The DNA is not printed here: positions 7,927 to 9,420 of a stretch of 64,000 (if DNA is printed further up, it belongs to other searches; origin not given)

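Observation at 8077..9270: Tandem-fused double adenylate kinase with a degenerate second P-loop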

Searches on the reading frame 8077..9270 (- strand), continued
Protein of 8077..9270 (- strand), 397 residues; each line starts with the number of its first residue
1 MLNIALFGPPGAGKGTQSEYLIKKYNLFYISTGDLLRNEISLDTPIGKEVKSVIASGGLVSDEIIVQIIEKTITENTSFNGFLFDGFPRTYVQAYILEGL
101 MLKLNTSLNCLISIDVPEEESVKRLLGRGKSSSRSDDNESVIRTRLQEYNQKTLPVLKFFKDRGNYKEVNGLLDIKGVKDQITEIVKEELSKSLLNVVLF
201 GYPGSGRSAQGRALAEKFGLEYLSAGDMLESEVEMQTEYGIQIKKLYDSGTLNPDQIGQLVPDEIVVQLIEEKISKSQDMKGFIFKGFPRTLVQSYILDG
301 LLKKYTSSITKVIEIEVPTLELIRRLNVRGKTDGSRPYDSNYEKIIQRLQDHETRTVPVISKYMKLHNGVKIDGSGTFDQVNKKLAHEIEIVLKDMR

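Call 48: predict_structure(alignment_id=A2)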
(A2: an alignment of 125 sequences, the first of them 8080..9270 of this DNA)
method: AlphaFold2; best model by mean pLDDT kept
length: 397 residues; sequences in the alignment: 125
mean_pLDDT: 85.3   pTM: 0.58
mean pLDDT of the five models: 85.3, 84.9, 84.4, 83.0, 81.2
residues with pLDDT >= 90: 134; 70-90: 237; 50-70: 26; < 50: 0
segments of 3 or more residues with pLDDT < 50: none
pLDDT, mean of each block of 10 residues (from residue 1): 87 88 88 85 87 74 83 81 87 85 79 89 76 61 78 81 86 89 85 83 93 94 89 91 88 75 87 78 90 88 80 95 93 85 92 92 87 94 95 70
secondary structure, 60 per line:
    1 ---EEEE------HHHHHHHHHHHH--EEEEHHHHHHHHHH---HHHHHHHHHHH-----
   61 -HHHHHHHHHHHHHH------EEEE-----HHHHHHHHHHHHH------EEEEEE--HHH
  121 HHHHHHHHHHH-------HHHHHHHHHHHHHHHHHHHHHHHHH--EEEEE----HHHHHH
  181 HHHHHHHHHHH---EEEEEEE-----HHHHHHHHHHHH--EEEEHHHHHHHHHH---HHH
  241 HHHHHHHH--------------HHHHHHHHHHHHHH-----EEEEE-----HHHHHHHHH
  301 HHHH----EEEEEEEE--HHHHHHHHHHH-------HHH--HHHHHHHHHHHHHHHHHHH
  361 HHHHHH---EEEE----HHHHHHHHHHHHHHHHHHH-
elements in order: E4-7 H14-25 E28-31 H32-41 H45-55 H62-75 E82-85 H91-103 E110-115 H118-131 H139-163 E166-170 H175-191 E195-201 H207-218 E221-224 H225-234 H238-248 H263-276 E282-286 H292-304 E309-316 H319-329 H342-366 E370-373 H378-396

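Call 51: fold_search(model_id=the predicted structure, library=pdb)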
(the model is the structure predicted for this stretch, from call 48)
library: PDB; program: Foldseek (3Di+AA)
matches with E <= 10: 1395; with E <= 0.001: 291
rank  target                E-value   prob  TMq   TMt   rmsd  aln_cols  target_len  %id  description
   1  9fqr_G8               1.4e-15  1.00  0.40  0.34  14.5       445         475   18  96-nm repeat of axonemal doublet microtubules from bovine sperm (released 2025-03-26)
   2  9fqr_Xf               6.5e-15  1.00  0.42  0.13  20.6       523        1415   18  96-nm repeat of axonemal doublet microtubules from bovine sperm (released 2025-03-26)
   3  5ycf_A                7.3e-14  1.00  0.43  0.88   2.2       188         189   35  Crystal structure of Xiphophorus maculatus adenylate kinase (released 2018-09-12)
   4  5x6l_A                9.5e-14  1.00  0.44  0.90   2.1       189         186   33  Crystal structure of Notothenia coriiceps adenylate kinase variant (released 2018-02-28)
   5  5ycd_B                1.1e-13  1.00  0.44  0.88   1.9       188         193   35  Crystal structure of Poecilia reticulata adenylate kinase (released 2018-09-12)
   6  5ycd_A                1.3e-13  1.00  0.43  0.87   2.2       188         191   35  Crystal structure of Poecilia reticulata adenylate kinase (released 2018-09-12)
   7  5g3y                  1.4e-13  1.00  0.43  0.78   3.3       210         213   34  Crystal structure of adenylate kinase ancestor 1 with Zn and ADP bound (released 2016-12-28)
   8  5ycb_B                2.0e-13  1.00  0.44  0.91   1.9       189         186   33  Crystal structure of notothenia coriiceps adenylate kinase variant (released 2018-09-12)
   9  3aky                  3.1e-13  1.00  0.43  0.77   2.9       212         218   32  STABILITY, ACTIVITY AND STRUCTURE OF ADENYLATE KINASE MUTANTS (released 1995-11-14)
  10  5ycb_A                3.3e-13  1.00  0.43  0.88   2.1       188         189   34  Crystal structure of notothenia coriiceps adenylate kinase variant (released 2018-09-12)
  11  4qbg                  3.6e-13  1.00  0.44  0.79   3.0       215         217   33  Crystal structure of a stable adenylate kinase variant AKlse4 (released 2014-06-25)
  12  5xru_A                3.6e-13  1.00  0.44  0.90   2.1       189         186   33  Crystal structure of Notothenia coriiceps adenylate kinase variant (released 2018-06-13)
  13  3cm0                  3.6e-13  1.00  0.39  0.77   4.1       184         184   38  Crystal structure of adenylate kinase from Thermus thermophilus HB8 (released 2008-09-23)
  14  5ycc_A                3.8e-13  1.00  0.44  0.90   2.1       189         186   34  Crystal structure of Notothenia coriiceps adenylate kinase variant (released 2018-09-12)
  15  2cdn                  4.3e-13  1.00  0.43  0.90   1.7       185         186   32  Crystal structure of Mycobacterium tuberculosis adenylate kinase complexed with two molecules of ADP and Mg (released 2006-05-10)
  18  8pvw                  5.0e-13  1.00  0.42  0.87   2.3       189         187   38  Structure of a short E. coli adenylate kinase in complex with Ap5A (released 2025-02-05)
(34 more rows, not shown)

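Call 55: search_protein_families(library=padloc, proteins=[window:8080-9270:-], max_evalue=0.01)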
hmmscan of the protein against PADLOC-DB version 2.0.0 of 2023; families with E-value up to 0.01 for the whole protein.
window:8080-9270:- (397 aa): 5 families
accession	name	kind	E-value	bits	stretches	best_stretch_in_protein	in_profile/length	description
PDLC02911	VakA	-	0.00044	18.9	0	197-246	5-52/163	-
PDLC02196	IetA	-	0.00044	17.8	0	147-222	79-150/374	-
PDLC02905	pVip-kinase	-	0.0024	15.2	0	197-255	5-61/474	Viperin-kinase fusion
PDLC04690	PDC-M51B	-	0.0025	15.6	0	197-225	5-33/191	-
PDLC02195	IetA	-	0.0029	14.9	0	4-27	140-163/395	-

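Call 56: search_protein_families(library=phrogs, proteins=[window:8080-9270:-], max_evalue=0.01)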
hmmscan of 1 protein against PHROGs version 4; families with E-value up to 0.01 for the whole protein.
window:8080-9270:- (397 aa): 9 families
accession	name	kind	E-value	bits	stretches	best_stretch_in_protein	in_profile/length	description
phrog_255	-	DNA, RNA and nucleotide metabolism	7.5e-13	49.3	2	3-189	3-174/436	exonuclease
phrog_10255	-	other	1.3e-06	29.4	1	3-40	3-40/230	kinase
phrog_168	-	DNA, RNA and nucleotide metabolism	0.00052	20.8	0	178-225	29-73/314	clamp loader of DNA polymerase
phrog_505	-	other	0.0013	19.2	0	4-40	5-42/295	polynucleotide kinase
phrog_3757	-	unknown function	0.002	18.6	0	4-27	129-152/367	-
phrog_14685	-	unknown function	0.0031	18.5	0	197-221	5-29/88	-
phrog_1815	-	other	0.0035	18.6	0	301-335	105-140/197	guanylate kinase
phrog_11838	-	DNA, RNA and nucleotide metabolism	0.004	17.4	0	178-223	25-69/420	clamp loader of DNA polymerase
phrog_21479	-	unknown function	0.0059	17.5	0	199-221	31-53/68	-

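Call 68: list_cluster_members(proteins=[window:8080-9270:-, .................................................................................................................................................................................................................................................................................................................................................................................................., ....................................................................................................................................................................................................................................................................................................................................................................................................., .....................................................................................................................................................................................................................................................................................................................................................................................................])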
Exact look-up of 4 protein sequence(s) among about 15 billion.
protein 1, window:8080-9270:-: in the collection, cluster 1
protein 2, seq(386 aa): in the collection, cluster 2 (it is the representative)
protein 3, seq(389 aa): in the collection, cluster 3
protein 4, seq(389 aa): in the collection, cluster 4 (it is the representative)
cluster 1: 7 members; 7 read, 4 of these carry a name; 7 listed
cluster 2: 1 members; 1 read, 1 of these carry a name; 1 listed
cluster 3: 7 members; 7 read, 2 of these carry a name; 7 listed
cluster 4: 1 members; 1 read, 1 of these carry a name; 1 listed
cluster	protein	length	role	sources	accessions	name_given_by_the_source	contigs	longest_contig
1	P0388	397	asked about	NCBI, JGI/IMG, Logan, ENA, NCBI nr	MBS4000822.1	MAG: adenylate kinase [Desulfobulbaceae bacterium] | adenylate kinase [Desulfobulbaceae bacterium]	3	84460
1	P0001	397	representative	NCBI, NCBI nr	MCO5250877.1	MAG: adenylate kinase [Candidatus Kapabacteria bacterium] | adenylate kinase [Candidatus Kapabacteria bacterium]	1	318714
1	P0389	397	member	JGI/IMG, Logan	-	adenylate kinase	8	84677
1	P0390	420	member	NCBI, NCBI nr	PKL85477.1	MAG: adenylate kinase [Ignavibacteriae bacterium HGW-Ignavibacteriae-1]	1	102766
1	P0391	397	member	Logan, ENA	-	-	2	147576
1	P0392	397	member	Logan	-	-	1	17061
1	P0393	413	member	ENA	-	-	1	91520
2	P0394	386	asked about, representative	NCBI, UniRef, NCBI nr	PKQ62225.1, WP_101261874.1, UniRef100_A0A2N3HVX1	adenylate kinase [Labilibaculum filiforme] | Adenylate kinase n=1 Tax=Labilibaculum filiforme TaxID=1940526 RepID=A0A2N3HVX1_9BACT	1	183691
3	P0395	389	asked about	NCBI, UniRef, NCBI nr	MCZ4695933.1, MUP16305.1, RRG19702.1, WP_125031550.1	adenylate kinase [Ancylomarina euxinus] | Adenylate kinase n=1 Tax=Ancylomarina euxinus TaxID=2283627 RepID=A0A425XY52_9BACT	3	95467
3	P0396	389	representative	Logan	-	-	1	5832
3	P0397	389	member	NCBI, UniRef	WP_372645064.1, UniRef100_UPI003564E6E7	adenylate kinase [Ancylomarina sp.] | adenylate kinase n=1 Tax=Ancylomarina sp. TaxID=1970196 RepID=UPI003564E6E7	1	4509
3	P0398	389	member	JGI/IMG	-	-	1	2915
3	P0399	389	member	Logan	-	-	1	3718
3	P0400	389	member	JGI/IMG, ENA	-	-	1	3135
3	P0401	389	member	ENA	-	-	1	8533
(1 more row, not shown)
